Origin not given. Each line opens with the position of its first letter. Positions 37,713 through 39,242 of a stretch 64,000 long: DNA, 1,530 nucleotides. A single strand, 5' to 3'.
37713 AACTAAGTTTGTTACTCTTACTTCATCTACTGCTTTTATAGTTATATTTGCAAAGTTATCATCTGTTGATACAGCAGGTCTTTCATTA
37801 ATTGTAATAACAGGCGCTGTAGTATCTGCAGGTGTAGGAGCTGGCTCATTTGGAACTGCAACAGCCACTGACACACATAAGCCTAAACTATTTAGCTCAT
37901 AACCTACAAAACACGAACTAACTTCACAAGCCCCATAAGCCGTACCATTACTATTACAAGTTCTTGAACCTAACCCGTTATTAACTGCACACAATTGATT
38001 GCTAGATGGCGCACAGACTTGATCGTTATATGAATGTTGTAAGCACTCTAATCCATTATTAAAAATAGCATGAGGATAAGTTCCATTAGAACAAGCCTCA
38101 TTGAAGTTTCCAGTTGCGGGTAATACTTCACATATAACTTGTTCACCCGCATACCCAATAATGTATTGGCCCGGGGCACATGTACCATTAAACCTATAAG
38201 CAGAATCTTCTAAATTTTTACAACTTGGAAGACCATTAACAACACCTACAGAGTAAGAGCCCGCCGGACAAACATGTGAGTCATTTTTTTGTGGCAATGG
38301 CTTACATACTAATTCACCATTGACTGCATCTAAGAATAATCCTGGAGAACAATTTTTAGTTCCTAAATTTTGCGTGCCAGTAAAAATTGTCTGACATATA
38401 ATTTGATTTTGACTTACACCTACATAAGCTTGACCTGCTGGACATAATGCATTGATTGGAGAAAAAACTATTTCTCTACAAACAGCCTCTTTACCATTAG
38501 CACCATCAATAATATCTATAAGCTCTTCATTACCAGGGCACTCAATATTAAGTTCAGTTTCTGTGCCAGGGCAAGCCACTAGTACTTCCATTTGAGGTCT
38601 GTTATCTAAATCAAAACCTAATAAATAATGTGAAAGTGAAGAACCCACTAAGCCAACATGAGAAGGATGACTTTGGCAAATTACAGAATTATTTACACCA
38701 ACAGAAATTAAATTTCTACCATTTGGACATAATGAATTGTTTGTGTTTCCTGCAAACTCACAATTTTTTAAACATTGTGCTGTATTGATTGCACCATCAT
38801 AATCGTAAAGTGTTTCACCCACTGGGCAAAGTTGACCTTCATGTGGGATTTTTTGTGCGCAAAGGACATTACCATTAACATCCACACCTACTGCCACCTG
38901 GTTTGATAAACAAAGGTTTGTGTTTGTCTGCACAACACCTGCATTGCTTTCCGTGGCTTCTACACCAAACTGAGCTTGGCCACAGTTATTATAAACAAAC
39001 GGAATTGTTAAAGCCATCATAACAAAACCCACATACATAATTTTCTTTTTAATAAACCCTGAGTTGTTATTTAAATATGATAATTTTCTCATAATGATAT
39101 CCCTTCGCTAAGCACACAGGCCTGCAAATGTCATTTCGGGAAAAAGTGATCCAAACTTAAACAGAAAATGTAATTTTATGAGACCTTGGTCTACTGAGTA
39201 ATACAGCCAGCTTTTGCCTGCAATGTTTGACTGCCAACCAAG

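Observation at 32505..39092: Two tandem paralogous giant cysteine-rich modular lipoproteins built from apparently unnamed modules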

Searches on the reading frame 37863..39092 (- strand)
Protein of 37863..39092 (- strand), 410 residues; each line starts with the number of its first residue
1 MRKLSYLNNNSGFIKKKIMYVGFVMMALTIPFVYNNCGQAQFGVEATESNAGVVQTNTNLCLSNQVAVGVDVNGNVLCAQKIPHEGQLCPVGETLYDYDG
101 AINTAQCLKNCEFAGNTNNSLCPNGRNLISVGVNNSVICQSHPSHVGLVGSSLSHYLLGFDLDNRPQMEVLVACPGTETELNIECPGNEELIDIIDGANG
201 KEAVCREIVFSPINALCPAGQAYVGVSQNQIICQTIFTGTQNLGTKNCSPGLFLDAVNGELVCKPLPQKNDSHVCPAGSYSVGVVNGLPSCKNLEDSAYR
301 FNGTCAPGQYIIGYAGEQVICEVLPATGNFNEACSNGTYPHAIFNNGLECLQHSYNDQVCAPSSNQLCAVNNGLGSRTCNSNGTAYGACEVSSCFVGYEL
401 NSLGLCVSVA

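Call 24: search_protein_representatives(alignment_id=A2)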
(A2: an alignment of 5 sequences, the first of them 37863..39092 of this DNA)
Query: 5 sequences, 405 profile positions. Proteins with E-value up to 0.001 (for the whole library): 336; up to 1e-10: 124; up to 1e-30: 42. The best 150 are listed.
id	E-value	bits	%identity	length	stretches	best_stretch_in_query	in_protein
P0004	9.9e-192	653.9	-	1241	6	2-404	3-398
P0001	2.9e-186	635.9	-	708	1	14-405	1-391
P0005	2.4e-181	619.7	-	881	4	7-405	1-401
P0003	2.7e-181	619.5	-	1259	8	1-405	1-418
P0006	1.6e-114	399.6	-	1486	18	355-404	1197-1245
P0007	4.9e-102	358.5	-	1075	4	16-361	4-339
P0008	1.2e-99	350.6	-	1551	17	353-403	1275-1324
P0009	1.6e-99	350.3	-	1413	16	354-404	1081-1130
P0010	8.8e-99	347.8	-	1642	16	354-404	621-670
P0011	4.7e-96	338.8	-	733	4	19-402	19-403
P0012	5.7e-91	322.1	-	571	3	20-404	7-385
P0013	5.5e-90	318.8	-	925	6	15-404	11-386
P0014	6.2e-88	312.1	-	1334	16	354-403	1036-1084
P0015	3.3e-86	306.4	-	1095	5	17-404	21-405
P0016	3.7e-83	296.3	-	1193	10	352-404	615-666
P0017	6.3e-81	289.0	-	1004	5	8-405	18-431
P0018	2.2e-79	283.9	-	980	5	14-403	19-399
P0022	5.0e-59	216.9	-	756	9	354-404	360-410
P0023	4.2e-55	203.9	-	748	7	321-404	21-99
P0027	4.0e-45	171.1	-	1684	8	51-236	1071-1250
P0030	7.5e-40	153.7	-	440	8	353-404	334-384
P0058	2.0e-25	106.2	-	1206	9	54-316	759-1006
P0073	2.6e-19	86.1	-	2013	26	361-404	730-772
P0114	7.5e-13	64.8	-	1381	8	172-354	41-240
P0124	9.2e-11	57.9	-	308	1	112-322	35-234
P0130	2.8e-10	56.3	-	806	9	52-136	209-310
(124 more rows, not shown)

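Call 27: search_protein_families(library=pfam, proteins=[P0006, P0007, P0011, P0015, P0017, P0027, P0073], max_evalue=0.01)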
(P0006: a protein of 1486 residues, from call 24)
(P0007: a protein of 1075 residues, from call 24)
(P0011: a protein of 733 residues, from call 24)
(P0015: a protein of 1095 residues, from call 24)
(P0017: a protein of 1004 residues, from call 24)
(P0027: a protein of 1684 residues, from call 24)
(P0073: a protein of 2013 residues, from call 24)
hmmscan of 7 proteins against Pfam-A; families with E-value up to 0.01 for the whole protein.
P0006 (1486 aa): 1 family
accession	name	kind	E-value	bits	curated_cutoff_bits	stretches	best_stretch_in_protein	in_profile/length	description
PF08309.17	LVIVD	-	6.3e-07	29.1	20.2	1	331-360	11-40/42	LVIVD repeat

P0007 (1075 aa): 3 families
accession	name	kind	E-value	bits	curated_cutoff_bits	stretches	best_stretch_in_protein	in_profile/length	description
PF19077.6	Big_13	-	4.3e-07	30.8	27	0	706-729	72-95/102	Bacterial Ig-like domain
PF15418.12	DUF4625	-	0.0025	18.6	27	0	707-726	104-123/131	Domain of unknown function (DUF4625)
PF07184.16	CTV_P33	-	0.0074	15.8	25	0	646-700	104-157/303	Citrus tristeza virus P33 protein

P0011 (733 aa): 1 family
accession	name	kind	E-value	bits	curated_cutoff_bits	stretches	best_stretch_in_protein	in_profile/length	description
PF12662.13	cEGF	-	0.0067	16.7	26.6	0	391-404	5-20/24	Complement Clr-like EGF-like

P0015 (1095 aa): 4 families
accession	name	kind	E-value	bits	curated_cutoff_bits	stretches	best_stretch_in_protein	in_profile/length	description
PF19077.6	Big_13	-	1.2e-09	39.1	27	1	561-584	71-94/102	Bacterial Ig-like domain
PF24893.1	DUF7743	-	0.00025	21.2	27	0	653-694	2-41/120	Domain of unknown function (DUF7743)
PF13750.12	Big_3_3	-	0.001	19.2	27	0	843-879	8-44/157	Bacterial Ig-like domain (group 3)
PF21722.4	Gly_rich_2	-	0.0011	19.5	24.3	1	889-1095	4-225/226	Glycine-rich domain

P0017 (1004 aa): 6 families
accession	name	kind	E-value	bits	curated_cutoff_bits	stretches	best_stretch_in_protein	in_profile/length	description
PF18885.6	DUF5648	-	1.2e-13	51.9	25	1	876-931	45-103/134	Domain of unknown function (DUF5648)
PF19077.6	Big_13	-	3.9e-07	30.9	27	0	585-608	70-93/102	Bacterial Ig-like domain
PF12662.13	cEGF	-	1.3e-06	28.6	26.6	0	515-529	5-21/24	Complement Clr-like EGF-like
PF17957.7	Big_7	-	0.0003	21.8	24.1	0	684-747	1-70/70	Bacterial Ig domain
PF07495.19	Y_Y_Y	-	0.0018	18.5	26.6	0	732-757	29-54/65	Y_Y_Y domain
PF13750.12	Big_3_3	-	0.0082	16.3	27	0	676-710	38-75/157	Bacterial Ig-like domain (group 3)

P0027 (1684 aa): 5 families
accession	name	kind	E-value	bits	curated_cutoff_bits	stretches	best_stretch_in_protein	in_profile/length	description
PF24385.1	DSRM_DHX29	-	1.1e-05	26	27.4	0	1037-1060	66-89/149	ATP-dependent RNA helicase DHX29, DSRM-like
PF00147.23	Fibrinogen_C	-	1.5e-05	25.4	22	1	1466-1522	4-60/221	Fibrinogen beta and gamma chains, C-terminal globular domain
PF01391.23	Collagen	-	6e-05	23.2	27.2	1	158-198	13-53/60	Collagen triple helix repeat (20 copies)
PF04519.19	Bactofilin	-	0.00063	20.4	27.9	2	365-445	9-80/98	Polymer-forming cytoskeletal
PF17164.10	DUF5122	-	0.0019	18.8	27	0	1290-1299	22-31/36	Domain of unknown function (DUF5122) beta-propeller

P0073 (2013 aa): 2 families
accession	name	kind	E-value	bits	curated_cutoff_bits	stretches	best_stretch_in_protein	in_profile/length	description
PF13540.12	RCC1_2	-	5.3e-09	36.1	22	1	1833-1855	8-30/30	Regulator of chromosome condensation (RCC1) repeat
PF00415.24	RCC1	-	1.1e-06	29.6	21.7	1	1682-1725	6-43/50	Regulator of chromosome condensation (RCC1) repeat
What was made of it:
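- On EGF-like / cEGF (Pfam PF00008, PF12662): In relatives the cEGF matches cover only about 15 residues (call 27).
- Relatives give short cEGF matches (16.7 and 28.6 bits) that cover only about 15 residues (call 27).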

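Call 28: list_cluster_members(proteins=[P0007, P0011, P0012, P0013, P0015, P0017, P0018, P0006, P0010, P0027])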
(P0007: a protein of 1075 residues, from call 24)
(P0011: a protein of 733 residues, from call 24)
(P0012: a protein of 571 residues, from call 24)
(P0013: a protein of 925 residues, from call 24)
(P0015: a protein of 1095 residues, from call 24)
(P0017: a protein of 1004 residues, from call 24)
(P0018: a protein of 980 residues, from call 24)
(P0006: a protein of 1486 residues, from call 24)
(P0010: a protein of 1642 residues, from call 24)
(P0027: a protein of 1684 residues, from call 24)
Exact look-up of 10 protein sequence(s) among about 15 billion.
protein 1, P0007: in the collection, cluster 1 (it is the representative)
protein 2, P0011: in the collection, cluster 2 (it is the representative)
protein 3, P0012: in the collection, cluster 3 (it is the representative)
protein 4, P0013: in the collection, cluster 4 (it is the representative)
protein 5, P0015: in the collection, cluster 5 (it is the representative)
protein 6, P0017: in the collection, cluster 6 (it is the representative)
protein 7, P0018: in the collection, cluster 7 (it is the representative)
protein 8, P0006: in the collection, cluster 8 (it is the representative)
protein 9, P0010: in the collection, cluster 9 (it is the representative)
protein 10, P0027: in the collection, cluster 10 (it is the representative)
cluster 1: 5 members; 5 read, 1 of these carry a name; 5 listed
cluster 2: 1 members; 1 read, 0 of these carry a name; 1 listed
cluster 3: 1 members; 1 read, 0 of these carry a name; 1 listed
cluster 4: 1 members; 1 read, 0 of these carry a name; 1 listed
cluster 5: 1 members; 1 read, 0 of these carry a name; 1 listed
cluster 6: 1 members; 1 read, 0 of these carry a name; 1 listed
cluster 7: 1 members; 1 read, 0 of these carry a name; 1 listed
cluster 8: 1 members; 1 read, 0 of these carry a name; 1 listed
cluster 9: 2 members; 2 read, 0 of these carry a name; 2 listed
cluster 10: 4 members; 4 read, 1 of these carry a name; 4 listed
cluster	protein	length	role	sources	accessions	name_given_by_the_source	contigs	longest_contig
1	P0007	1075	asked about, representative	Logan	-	-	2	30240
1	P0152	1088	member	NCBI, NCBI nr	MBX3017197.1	MAG: hypothetical protein KF767_04860 [Bdellovibrionaceae bacterium] | hypothetical protein [Pseudobdellovibrionaceae bacterium]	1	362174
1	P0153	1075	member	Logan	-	-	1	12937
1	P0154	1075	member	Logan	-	-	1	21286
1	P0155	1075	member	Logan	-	-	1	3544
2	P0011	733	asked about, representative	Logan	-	-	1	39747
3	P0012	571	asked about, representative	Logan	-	-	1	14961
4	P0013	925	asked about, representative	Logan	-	-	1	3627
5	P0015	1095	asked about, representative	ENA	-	-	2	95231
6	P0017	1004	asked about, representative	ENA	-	-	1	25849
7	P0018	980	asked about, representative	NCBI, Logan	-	-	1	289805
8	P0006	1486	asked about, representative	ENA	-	-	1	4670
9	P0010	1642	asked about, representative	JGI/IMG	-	-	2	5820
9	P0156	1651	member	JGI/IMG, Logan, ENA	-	-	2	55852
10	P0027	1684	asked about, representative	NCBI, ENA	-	-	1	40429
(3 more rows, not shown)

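Call 34: search_solved_structures(query=A2, max_evalue=1, show_alignments=2)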
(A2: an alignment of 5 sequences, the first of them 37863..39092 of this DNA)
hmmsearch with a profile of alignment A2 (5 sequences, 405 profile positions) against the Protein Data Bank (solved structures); distinct sequences matched with E-value up to 1: 0.

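Call 41: find_encoding_contigs(protein=P0011, flank=8000, max_places=2)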
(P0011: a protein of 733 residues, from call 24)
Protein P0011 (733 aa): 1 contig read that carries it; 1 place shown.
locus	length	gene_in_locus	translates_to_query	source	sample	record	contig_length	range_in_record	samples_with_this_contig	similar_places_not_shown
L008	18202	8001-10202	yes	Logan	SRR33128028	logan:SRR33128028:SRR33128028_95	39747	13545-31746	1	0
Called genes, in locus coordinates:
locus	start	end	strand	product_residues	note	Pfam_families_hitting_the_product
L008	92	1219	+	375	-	PF09375:Peptidase_M75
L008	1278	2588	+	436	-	PF06537:DHOR, PF00034:Cytochrom_C (faint), PF06537:DHOR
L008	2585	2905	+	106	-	-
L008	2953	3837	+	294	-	PF04116:FA_hydroxylase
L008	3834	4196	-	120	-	-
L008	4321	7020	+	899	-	PF17900:Peptidase_M1_N, PF01433:Peptidase_M1, PF11838:ERAP1_C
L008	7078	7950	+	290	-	PF00089:Trypsin, PF13365:Trypsin_2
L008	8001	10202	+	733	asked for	-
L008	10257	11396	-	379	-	-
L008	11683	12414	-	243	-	PF00072:Response_reg, PF00486:Trans_reg_C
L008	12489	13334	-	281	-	PF01297:ZnuA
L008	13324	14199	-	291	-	PF00950:ABC-3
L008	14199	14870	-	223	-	PF13476:AAA_23 (weak), PF00005:ABC_tran, PF02463:SMC_N (faint), PF13304:AAA_21 (weak)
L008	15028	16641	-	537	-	-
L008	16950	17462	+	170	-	-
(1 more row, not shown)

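Call 42: find_encoding_contigs(protein=P0018, flank=8000, max_places=2)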
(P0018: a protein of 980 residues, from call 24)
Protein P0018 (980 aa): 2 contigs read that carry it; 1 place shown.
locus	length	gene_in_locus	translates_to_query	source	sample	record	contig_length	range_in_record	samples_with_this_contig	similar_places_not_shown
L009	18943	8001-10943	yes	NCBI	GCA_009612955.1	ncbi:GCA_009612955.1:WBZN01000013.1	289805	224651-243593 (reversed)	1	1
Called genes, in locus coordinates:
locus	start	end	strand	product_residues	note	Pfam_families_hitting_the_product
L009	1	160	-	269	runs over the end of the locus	-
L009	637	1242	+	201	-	-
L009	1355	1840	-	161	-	-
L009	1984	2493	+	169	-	PF00132:Hexapep, PF25084:LbH_EIF2B, PF25087:GMPPB_C (faint), PF00132:Hexapep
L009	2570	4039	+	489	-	PF00478:IMPDH, PF03060:NMO (faint), PF00571:CBS, PF01070:FMN_dh (weak), PF01645:Glu_synthase (weak)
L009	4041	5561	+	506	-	PF00117:GATase, PF00733:Asn_synthase (faint), PF07722:Peptidase_C26 (weak), PF02540:NAD_synthase, PF00958:GMP_synt_C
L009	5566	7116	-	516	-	PF00512:HisKA, PF02518:HATPase_c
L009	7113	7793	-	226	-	PF00072:Response_reg, PF00486:Trans_reg_C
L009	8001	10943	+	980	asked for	-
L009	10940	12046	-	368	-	PF27233:MJ0711_N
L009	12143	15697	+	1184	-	PF02811:PHP, PF07733:DNA_pol3_alpha, PF17657:DNA_pol3_finger, PF14579:HHH_6, PF01336:tRNA_anti-codon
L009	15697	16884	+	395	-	-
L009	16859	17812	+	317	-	-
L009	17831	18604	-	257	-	PF00089:Trypsin (weak), PF13365:Trypsin_2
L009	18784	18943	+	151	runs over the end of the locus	PF07963:N_methyl (weak)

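Call 60: search_protein_families(library=pfam, proteins=[P0013, P0018], max_evalue=0.01)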
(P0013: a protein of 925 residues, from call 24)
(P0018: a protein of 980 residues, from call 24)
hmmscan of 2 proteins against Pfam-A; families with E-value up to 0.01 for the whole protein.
P0013 (925 aa): 2 families
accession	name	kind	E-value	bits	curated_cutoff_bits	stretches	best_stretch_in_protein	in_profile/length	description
PF19077.6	Big_13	-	3.4e-06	27.9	27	1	531-567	59-97/102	Bacterial Ig-like domain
PF13750.12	Big_3_3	-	0.0071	16.5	27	0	542-567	11-143/157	Bacterial Ig-like domain (group 3)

P0018 (980 aa): 2 families
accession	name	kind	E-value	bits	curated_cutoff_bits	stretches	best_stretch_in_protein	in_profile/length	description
PF18885.6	DUF5648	-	9.8e-05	23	25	1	860-954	11-105/134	Domain of unknown function (DUF5648)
PF17957.7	Big_7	-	0.0018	19.3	24.1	0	503-553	1-44/70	Bacterial Ig domain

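Call 64: predict_structure(alignment_id=A5)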
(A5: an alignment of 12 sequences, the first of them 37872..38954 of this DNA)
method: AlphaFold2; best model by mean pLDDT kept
length: 361 residues; sequences in the alignment: 12
mean_pLDDT: 72.0   pTM: 0.47
mean pLDDT of the five models: 72.0, 70.5, 66.5, 61.9, 56.0
residues with pLDDT >= 90: 7; 70-90: 223; 50-70: 106; < 50: 25
segments of 3 or more residues with pLDDT < 50: 1-8, 10-12, 103-106, 129-132
pLDDT, mean of each block of 10 residues (from residue 1): 40 72 74 87 80 86 65 65 67 72 51 73 57 60 68 67 69 87 85 67 83 85 79 82 80 75 78 72 59 67 64 70 78 70 79 78 72
secondary structure, 60 per line:
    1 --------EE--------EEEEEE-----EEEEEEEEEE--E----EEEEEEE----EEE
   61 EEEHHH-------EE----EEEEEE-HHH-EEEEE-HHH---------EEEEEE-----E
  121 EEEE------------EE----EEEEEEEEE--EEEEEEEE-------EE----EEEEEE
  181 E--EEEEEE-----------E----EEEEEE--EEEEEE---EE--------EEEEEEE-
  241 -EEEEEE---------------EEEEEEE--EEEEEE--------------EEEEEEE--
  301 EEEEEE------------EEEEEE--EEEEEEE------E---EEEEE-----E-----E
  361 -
elements in order: E19-24 E30-39 E47-53 E58-63 E80-85 E91-95 E109-114 E120-124 E143-151 E154-161 E175-181 E184-189 E206-211 E214-219 E233-239 E242-247 E263-269 E272-277 E292-298 E301-306 E319-324 E327-333 E344-348
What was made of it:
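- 38043..38912 (-): B residues 61-350: hairpin array. Nine units keep their Cys pair, unit 4 has lost both Cys, and there is the extra pair C111/C174. AF2 pLDDT 72 (call 64).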

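Call 67: fold_search(model_id=the predicted structure, library=pdb)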
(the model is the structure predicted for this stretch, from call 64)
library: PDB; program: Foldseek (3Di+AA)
matches with E <= 10: 170; with E <= 0.001: 0
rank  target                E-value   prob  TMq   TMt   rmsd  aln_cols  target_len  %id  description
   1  8bbg_A                3.3e-01  0.03  0.11  0.04  22.5       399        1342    9  Structure of the IFT-A complex; anterograde IFT-A train model (released 2022-12-21)
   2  9gjg_H                3.6e-01  0.03  0.11  0.06  29.3       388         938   12  Entamoeba histolytica Gal/GalNAc lectin bound to monoclonal antibody CP33-H/L-LA22 (released 2026-02-11)
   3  8fqc_A                4.1e-01  0.04  0.08  0.13  25.8       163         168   16  Structure of baseplate with receptor binding complex of Agrobacterium phage Milano (released 2024-01-31)
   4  9etn_A                4.5e-01  0.03  0.11  0.09  22.5       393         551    8  Crystal structure of murine CRTAC1 (released 2024-07-31)
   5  8ojh_A                5.0e-01  0.03  0.11  0.05  21.3       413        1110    7  Crystal structure of human CRBN-DDB1 in complex with compound 4 (released 2023-07-19)
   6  7cqy_F                5.0e-01  0.02  0.10  0.09  20.0       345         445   10  Tetrathionate hydrolase from Acidithiobacillus ferrooxidans mutant - D325N (released 2021-01-27)
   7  9gjf_H                5.6e-01  0.03  0.10  0.06  26.4       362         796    9  Entamoeba histolytica Gal/GalNAc lectin in presence of monoclonal antibody CP33-H/L-LA22, mode 3 (released 2026-02-11)
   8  3cgu_B                6.5e-01  0.02  0.08  0.09  18.4       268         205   11  Crystal Structure of unliganded Argos (released 2008-05-20)
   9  3g0c_A                7.2e-01  0.02  0.09  0.05  19.4       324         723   12  Crystal structure of dipeptidyl peptidase IV in complex with a pyrimidinedione inhibitor 1 (released 2010-02-16)
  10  9a3z_B                7.6e-01  0.03  0.10  0.12  26.6       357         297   11  A predicted model of tissue transglutaminase 2 (TG2) in complex with plasma fibronectin's gelatin binding domain (FNI6 (released 2024-02-02)
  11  1n6c                  7.6e-01  0.02  0.10  0.11  19.4       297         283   11  Structure of SET7/9 (released 2003-02-04)
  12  9c6m_A                9.4e-01  0.04  0.10  0.14  19.5       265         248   10  Yasminevirus c12orf29, a 5' to 3' RNA ligase, K73M mutant (released 2024-10-02)
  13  8iyj_e                9.4e-01  0.02  0.10  0.07  22.6       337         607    7  Cryo-EM structure of the 48-nm repeat doublet microtubule from mouse sperm (released 2023-07-05)
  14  8in6                  9.9e-01  0.03  0.08  0.13  19.3       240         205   10  Eisenia hydrolysis-enhancing protein from Aplysia kurodai complex with tannic acid (released 2023-11-15)
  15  8y6b_D                9.9e-01  0.02  0.12  0.09  23.0       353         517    8  Structure of human LGI1-ADAM22 complex in space group P212121 (released 2024-02-14)
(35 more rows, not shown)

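Call 75: find_related_loci(query=A2, collection=metagenome_contigs, flank=6000)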
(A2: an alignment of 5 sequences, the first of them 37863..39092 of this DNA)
Query A2 (410 aa) in metagenome_contigs; peptide patterns used: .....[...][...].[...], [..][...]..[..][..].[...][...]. (x = any residue, [..] = any of these).
29 stretches matched a pattern, but none encodes a relative of the query by tblastn (E <= 1e-3).
